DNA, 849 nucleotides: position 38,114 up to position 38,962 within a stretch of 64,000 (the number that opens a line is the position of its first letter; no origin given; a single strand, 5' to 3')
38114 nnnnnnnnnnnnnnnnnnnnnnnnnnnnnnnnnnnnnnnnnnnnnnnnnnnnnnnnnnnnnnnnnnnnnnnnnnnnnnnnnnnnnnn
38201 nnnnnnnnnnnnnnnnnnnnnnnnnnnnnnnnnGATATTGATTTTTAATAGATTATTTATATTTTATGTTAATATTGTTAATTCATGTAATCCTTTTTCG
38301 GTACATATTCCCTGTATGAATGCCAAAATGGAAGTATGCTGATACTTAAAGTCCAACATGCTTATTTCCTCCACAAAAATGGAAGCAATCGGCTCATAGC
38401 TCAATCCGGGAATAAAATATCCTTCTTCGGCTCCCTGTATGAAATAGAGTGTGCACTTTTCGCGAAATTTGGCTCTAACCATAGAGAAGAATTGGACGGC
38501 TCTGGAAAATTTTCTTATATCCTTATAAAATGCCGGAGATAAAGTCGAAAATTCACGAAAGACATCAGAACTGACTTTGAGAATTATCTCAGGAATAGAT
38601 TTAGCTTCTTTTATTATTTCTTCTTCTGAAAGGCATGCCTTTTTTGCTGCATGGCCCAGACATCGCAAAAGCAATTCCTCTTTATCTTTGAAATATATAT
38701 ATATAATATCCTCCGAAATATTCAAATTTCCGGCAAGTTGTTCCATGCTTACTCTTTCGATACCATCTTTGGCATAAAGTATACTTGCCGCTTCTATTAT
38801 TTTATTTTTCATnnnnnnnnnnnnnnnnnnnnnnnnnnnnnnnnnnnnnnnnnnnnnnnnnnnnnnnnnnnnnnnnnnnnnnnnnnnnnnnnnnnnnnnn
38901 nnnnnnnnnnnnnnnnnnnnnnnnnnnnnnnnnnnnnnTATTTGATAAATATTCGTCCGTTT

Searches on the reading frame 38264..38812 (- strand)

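Call 29: search_protein_families(library=pfam, proteins=[window:38264-38812:-], max_evalue=0.001)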
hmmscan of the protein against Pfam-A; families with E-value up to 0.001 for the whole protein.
window:38264-38812:- (182 aa): 1 family
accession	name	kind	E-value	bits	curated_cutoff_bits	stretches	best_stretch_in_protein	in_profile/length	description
PF00440.29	TetR_N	-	1.6e-10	41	24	1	5-50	1-46/47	Bacterial regulatory proteins, tetR family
